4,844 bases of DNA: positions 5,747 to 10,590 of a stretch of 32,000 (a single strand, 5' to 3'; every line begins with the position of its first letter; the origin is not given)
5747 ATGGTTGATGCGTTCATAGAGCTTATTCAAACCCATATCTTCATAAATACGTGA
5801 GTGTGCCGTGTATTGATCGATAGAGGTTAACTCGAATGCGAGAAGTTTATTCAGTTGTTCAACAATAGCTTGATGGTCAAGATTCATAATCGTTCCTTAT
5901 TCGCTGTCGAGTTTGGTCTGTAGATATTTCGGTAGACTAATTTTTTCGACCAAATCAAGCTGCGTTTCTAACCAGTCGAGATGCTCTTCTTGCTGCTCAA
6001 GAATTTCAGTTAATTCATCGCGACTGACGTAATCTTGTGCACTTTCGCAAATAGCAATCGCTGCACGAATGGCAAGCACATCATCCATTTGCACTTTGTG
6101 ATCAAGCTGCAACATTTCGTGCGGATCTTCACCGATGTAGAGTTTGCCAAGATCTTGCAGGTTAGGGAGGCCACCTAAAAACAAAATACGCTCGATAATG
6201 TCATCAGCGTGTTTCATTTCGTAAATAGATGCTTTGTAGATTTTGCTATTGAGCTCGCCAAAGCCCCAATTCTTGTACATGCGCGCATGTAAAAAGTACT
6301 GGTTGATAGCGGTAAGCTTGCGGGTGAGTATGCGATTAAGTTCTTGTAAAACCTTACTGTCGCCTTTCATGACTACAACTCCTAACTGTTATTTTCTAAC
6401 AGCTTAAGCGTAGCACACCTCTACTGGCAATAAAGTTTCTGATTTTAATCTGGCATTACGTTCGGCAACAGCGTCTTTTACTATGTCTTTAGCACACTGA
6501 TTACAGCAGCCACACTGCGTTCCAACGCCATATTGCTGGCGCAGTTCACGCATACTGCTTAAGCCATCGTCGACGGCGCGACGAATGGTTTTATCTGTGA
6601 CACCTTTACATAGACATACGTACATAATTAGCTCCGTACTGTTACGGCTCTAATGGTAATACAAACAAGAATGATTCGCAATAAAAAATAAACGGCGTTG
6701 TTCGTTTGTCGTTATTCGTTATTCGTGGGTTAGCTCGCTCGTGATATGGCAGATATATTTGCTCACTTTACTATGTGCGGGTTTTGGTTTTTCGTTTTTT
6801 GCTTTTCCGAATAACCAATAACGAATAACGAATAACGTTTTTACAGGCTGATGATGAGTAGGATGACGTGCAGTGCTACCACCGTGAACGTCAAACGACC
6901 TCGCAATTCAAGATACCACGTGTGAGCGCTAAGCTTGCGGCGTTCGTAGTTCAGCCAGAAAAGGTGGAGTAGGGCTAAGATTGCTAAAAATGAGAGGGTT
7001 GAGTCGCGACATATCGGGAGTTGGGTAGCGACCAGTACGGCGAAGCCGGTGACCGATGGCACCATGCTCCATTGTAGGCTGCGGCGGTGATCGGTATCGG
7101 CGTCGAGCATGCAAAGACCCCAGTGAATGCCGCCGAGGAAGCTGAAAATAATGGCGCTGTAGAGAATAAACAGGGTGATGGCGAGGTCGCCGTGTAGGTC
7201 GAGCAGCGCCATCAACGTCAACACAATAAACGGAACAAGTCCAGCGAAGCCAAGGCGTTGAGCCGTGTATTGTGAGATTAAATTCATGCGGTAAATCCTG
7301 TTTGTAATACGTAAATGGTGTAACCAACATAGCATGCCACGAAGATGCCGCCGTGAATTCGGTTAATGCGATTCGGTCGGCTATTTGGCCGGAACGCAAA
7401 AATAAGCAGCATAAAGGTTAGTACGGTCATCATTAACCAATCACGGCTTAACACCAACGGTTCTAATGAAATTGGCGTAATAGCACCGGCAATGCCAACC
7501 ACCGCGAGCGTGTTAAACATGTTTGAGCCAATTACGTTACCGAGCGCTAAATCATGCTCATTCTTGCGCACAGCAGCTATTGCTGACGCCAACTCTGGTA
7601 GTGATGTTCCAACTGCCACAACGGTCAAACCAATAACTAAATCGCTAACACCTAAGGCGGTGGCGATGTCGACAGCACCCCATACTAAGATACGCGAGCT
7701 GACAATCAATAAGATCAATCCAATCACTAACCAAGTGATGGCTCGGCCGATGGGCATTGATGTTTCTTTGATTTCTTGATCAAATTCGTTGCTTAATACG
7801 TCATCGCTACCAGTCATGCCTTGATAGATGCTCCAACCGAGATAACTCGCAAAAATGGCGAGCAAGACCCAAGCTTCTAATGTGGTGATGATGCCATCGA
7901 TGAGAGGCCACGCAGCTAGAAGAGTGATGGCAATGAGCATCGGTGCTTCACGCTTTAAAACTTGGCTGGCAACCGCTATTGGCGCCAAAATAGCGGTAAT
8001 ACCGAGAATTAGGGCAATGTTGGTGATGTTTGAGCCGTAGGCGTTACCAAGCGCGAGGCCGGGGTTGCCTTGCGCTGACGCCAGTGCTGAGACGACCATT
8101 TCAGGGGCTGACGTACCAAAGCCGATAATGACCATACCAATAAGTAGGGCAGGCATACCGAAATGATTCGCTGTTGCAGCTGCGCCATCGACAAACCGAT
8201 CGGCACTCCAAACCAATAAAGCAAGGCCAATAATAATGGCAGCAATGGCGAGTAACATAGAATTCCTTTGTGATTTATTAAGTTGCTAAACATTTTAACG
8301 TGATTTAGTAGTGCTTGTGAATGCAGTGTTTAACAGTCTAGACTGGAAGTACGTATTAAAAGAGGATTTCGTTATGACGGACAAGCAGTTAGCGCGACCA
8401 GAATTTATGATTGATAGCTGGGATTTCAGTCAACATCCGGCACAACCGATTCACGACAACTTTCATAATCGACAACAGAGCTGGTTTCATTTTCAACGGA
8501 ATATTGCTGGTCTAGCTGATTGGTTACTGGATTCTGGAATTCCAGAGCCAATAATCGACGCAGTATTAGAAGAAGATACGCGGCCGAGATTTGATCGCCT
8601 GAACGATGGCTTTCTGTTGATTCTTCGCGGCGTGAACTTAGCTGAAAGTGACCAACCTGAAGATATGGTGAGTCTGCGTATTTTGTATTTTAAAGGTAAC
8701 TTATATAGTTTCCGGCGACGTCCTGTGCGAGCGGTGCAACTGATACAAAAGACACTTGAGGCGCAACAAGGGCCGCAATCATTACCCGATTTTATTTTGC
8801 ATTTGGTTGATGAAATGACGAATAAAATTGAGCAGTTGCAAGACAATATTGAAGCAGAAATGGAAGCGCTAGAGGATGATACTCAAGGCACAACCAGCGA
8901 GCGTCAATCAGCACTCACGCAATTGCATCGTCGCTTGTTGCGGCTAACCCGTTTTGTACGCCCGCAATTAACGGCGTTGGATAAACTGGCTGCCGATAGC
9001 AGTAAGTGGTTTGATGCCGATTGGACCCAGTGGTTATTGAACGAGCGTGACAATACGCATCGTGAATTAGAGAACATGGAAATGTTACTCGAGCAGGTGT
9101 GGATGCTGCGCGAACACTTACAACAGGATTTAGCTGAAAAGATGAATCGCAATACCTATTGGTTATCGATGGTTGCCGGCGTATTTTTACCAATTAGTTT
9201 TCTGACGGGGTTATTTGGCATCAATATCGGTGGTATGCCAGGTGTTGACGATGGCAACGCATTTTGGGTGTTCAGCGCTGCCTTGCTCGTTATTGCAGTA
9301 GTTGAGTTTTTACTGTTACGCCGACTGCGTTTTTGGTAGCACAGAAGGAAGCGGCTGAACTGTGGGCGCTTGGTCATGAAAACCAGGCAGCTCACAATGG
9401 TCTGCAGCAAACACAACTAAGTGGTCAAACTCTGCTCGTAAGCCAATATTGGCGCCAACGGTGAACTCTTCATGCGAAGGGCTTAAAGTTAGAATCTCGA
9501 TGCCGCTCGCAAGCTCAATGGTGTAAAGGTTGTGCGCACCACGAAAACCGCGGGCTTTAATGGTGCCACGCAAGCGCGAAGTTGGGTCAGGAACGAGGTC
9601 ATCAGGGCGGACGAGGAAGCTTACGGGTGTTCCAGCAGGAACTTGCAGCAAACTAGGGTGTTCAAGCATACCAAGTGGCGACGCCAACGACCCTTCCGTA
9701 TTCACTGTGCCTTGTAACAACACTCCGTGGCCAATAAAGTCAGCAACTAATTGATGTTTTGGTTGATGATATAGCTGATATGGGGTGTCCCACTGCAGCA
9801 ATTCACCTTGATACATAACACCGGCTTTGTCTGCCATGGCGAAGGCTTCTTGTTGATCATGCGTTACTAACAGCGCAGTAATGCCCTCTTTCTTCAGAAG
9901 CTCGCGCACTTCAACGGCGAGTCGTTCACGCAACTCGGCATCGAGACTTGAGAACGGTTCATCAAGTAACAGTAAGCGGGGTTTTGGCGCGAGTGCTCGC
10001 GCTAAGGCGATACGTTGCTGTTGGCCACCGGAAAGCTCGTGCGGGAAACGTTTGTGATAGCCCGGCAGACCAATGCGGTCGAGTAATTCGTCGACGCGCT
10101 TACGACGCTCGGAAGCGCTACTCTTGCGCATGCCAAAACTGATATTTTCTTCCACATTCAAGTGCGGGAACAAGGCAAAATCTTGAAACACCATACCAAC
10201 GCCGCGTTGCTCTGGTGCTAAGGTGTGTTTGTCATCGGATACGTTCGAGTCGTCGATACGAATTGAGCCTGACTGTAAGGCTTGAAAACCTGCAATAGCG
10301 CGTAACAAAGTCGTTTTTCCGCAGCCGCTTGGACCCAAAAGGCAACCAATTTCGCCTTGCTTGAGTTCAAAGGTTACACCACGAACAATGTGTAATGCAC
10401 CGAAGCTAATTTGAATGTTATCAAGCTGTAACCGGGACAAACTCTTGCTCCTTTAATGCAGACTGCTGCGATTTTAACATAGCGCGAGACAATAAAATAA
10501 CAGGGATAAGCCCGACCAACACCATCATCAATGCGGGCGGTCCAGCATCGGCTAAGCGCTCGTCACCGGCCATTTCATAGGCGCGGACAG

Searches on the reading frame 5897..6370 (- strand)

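Call 70: search_protein_families(library=pfam, proteins=[window:5897-6370:-], max_evalue=0.000001)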
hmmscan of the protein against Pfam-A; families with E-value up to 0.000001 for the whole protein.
window:5897-6370:- (157 aa): 1 family
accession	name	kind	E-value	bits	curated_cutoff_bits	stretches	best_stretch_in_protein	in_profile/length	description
PF00210.30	Ferritin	-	3e-36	124.9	24.5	1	9-143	2-141/142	Ferritin-like domain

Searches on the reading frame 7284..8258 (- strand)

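Call 70: search_protein_families(library=pfam, proteins=[window:7284-8258:-], max_evalue=0.000001)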
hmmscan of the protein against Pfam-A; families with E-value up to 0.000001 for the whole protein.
window:7284-8258:- (324 aa): 1 family
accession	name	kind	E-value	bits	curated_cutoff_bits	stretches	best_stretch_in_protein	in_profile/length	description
PF01699.29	Na_Ca_ex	-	1.4e-67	226.8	24.9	2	174-318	3-150/151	Sodium/calcium exchanger protein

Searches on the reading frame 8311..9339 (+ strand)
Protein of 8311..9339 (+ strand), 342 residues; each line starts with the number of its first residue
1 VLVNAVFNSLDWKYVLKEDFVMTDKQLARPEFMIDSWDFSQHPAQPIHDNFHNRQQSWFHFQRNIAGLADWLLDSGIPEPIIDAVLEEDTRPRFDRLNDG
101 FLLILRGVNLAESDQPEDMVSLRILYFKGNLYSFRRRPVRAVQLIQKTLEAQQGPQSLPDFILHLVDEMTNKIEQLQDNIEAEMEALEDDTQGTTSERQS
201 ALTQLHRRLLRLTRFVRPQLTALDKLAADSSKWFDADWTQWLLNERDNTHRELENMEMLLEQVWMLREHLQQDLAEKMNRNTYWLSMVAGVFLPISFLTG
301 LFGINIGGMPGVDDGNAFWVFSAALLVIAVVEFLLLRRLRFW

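Call 70: search_protein_families(library=pfam, proteins=[window:8311-9339:+], max_evalue=0.000001)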
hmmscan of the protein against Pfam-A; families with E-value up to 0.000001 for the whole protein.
window:8311-9339:+ (342 aa): 1 family
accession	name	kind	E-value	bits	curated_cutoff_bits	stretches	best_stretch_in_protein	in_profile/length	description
PF01544.23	CorA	-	1.4e-56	192.4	27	1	56-338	4-292/292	CorA-like Mg2+ transporter protein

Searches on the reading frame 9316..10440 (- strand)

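Call 70: search_protein_families(library=pfam, proteins=[window:9316-10440:-], max_evalue=0.000001)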
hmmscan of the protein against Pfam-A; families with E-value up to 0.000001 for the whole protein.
window:9316-10440:- (374 aa): 3 families
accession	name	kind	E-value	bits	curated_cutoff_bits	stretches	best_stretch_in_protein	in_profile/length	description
PF00005.33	ABC_tran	-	3.9e-38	131.6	25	1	20-163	2-136/137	ABC transporter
PF13304.12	AAA_21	-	6.2e-13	49.9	27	1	119-195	221-299/304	AAA domain, putative AbiEii toxin, Type IV TA system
PF08402.16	TOBE_2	-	4e-12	46.5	21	1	276-344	2-76/76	TOBE domain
